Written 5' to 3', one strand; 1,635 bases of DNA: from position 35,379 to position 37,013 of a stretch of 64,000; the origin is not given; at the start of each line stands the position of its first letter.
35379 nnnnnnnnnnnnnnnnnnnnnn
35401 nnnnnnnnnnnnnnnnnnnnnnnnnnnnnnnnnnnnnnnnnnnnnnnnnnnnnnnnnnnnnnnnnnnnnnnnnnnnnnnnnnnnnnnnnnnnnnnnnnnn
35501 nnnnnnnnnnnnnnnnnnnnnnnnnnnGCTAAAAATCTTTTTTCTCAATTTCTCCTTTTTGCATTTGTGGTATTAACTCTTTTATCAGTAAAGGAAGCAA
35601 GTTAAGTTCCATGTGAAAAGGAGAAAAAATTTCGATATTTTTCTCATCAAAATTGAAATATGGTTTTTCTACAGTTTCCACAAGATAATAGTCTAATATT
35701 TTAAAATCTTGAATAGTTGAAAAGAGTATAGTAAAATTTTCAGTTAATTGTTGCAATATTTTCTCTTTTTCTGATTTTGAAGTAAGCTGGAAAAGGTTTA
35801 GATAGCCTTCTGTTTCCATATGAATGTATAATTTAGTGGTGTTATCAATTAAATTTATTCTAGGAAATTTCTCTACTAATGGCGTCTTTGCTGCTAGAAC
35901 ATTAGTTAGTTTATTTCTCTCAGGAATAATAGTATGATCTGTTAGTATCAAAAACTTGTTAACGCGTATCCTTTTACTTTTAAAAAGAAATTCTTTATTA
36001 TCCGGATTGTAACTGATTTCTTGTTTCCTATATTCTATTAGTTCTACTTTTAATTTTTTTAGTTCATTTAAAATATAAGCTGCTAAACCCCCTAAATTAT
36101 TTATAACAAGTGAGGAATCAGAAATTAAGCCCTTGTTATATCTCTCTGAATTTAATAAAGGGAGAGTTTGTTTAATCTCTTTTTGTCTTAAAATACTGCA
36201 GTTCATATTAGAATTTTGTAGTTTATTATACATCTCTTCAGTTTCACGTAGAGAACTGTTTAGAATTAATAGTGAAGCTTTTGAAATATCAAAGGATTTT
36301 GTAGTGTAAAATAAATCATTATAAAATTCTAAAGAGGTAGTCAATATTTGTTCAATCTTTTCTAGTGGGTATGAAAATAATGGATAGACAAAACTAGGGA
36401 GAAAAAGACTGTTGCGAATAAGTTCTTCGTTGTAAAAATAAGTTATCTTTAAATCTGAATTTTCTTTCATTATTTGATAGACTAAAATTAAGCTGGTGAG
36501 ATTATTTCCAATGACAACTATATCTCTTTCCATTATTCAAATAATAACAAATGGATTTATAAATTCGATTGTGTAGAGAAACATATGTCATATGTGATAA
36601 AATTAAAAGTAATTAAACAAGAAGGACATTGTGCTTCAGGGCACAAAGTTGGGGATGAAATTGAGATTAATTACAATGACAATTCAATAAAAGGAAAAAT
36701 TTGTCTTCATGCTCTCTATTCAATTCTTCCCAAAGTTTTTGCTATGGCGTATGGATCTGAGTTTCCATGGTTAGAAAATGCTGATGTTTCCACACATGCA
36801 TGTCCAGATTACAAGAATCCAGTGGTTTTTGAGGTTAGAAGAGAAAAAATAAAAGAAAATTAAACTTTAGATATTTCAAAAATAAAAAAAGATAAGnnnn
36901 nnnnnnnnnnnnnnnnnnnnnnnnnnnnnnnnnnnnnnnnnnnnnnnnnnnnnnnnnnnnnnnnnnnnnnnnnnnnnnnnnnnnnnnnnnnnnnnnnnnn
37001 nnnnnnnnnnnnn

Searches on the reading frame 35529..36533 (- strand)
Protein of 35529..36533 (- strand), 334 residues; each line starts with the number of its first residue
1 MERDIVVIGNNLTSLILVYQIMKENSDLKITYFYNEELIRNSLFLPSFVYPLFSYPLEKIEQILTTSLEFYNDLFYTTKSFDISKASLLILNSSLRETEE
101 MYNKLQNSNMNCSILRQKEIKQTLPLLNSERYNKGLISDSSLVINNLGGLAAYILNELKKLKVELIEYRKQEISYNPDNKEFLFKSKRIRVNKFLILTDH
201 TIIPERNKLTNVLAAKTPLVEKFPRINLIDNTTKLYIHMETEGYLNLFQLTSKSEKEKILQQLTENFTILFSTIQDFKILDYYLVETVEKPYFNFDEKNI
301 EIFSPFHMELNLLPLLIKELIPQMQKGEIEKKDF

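Call 6: search_protein_families(library=pfam, proteins=[window:35529-36533:-], max_evalue=0.01)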
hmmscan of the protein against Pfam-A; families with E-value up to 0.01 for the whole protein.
window:35529-36533:- (334 aa): 0 families

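Call 7: search_protein_families(library=pfam, proteins=[window:35529-36533:-], max_evalue=10)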
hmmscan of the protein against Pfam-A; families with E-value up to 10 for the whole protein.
window:35529-36533:- (334 aa): 0 families

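Call 23: search_protein_families(library=ncbifam, proteins=[window:35529-36533:-], max_evalue=0.01)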
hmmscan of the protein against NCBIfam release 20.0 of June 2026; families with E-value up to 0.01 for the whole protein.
window:35529-36533:- (334 aa): 0 families

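Call 55: search_protein_families(library=padloc, proteins=[window:35529-36533:-], max_evalue=0.01)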
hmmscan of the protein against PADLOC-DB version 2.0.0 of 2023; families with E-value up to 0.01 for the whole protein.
window:35529-36533:- (334 aa): 0 families

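Call 68: search_solved_structures(query=A4, max_evalue=10, show_alignments=2)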
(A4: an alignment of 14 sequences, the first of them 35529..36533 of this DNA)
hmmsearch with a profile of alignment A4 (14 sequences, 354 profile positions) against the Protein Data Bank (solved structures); distinct sequences matched with E-value up to 10: 14.
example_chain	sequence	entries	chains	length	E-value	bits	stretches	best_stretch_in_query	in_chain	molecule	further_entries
4x9m_A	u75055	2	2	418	0.055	15.7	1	1-185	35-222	L-alpha-glycerophosphate oxidase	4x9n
3ada_B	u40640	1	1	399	0.088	15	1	3-176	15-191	SARCOSINE OXIDASE BETA SUBUNIT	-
1vrq_B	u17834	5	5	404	0.091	15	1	3-176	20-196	Sarcosine oxidase beta subunit | Subunit beta of sarcosine oxidase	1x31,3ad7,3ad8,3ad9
7ptv_A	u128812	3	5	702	0.31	13.2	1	3-44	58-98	Putative glucose-methanol-choline oxidoreductase protein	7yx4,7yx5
3lov_A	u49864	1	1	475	0.37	13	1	1-38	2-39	Protoporphyrinogen oxidase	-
3if9_A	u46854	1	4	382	0.37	13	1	4-29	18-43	Glycine oxidase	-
1ryi_A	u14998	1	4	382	0.37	13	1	4-29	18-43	GLYCINE OXIDASE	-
9woz_A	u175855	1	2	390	0.4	12.9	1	4-29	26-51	Glycine oxidase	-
1ng3_A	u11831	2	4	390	0.4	12.9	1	4-29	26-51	Glycine oxidase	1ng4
2be4_A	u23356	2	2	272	1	11.5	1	240-297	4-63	hypothetical protein LOC449832 | Protein Zgc:100843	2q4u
8jhe_A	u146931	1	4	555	1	11.5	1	2-59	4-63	Hyper thermostable ancestral L-amino acid oxidase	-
3o0h_A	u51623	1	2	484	1.2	11.3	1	151-221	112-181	Glutathione reductase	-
2gag_B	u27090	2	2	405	1.7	10.8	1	3-176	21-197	heterotetrameric sarcosine oxidase beta-subunit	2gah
21ju_A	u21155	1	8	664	2.4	10.3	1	3-50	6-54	alcohol oxidase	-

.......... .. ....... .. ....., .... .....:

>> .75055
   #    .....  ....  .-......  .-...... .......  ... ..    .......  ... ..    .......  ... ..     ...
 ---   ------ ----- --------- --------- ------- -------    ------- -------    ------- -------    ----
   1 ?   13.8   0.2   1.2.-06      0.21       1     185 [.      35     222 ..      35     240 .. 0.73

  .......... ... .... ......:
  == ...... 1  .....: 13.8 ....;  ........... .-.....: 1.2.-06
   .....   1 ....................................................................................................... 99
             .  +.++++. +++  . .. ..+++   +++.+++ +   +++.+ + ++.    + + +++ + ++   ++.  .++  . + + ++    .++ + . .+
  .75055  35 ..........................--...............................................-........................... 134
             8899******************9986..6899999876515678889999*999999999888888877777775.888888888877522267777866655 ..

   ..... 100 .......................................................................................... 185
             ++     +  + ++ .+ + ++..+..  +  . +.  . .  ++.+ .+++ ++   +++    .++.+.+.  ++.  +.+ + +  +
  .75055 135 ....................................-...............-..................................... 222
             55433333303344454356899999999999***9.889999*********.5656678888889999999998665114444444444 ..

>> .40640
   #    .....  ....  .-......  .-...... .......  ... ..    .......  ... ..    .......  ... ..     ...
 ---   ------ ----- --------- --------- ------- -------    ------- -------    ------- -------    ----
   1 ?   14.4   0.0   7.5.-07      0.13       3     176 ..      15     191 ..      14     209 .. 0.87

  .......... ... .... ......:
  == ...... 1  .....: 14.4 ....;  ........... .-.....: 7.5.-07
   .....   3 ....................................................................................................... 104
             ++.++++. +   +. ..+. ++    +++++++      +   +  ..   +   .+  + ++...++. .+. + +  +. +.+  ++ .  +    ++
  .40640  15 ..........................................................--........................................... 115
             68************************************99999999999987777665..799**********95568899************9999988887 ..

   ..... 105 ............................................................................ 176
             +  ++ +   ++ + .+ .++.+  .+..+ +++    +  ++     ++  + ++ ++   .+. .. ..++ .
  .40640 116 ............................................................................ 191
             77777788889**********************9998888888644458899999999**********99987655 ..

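Call 69: search_protein_families(library=pfam, alignment_id=A4, max_evalue=1)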
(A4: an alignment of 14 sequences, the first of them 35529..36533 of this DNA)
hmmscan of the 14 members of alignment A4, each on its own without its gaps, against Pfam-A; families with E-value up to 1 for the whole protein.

A. member 1, window:35529-36533:- (334 aa): 0 families

B. families by the number of members that match (of 14 scanned): 15 families
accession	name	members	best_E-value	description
PF01266.30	DAO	7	9.2e-08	FAD dependent oxidoreductase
PF23870.1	DUF7225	2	0.016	Domain of unknown function (DUF7225)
PF13512.12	TPR_18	2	0.071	Tetratricopeptide repeat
PF13525.12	YfiO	1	0.0034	Outer membrane lipoprotein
PF01946.23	Thi4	1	0.022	Thi4 family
PF17279.8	DUF5344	1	0.032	Family of unknown function (DUF5344)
PF10798.13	YmgB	1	0.045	Biofilm development protein YmgB/AriR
PF16224.10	DUF4883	1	0.045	DOmain of unknown function (DUF4883)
PF04353.18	Rsd_AlgQ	1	0.053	Regulator of RNA polymerase sigma(70) subunit, Rsd/AlgQ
PF19615.4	DUF6120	1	0.11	Family of unknown function (DUF6120)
PF14432.12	DYW_deaminase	1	0.11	DYW family of nucleic acid deaminases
PF10623.15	PilI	1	0.16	Plasmid conjugative transfer protein PilI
PF13450.12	NAD_binding_8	1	0.25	NAD(P)-binding Rossmann-like domain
PF15460.11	SAS4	1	0.34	Something about silencing, SAS, complex subunit 4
PF16270.11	DUF4923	1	0.52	Lipocalin-like domain (DUF4923)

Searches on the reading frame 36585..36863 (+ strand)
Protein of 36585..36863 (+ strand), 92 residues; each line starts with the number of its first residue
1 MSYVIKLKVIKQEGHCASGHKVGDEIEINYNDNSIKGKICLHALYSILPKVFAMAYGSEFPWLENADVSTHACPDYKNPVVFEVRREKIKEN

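Call 6: search_protein_families(library=pfam, proteins=[window:36585-36863:+], max_evalue=0.01)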
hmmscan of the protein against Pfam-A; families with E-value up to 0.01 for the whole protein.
window:36585-36863:+ (92 aa): 0 families

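Call 7: search_protein_families(library=pfam, proteins=[window:36585-36863:+], max_evalue=10)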
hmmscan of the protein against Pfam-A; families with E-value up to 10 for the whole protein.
window:36585-36863:+ (92 aa): 0 families

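Call 23: search_protein_families(library=ncbifam, proteins=[window:36585-36863:+], max_evalue=0.01)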
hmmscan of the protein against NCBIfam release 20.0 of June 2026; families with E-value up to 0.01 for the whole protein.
window:36585-36863:+ (92 aa): 1 family
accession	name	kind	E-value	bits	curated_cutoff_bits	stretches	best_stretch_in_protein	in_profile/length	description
TIGR04076.1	TIGR04076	subfamily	5.6e-19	68.5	33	1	3-88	2-90/91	TIGR04076 family protein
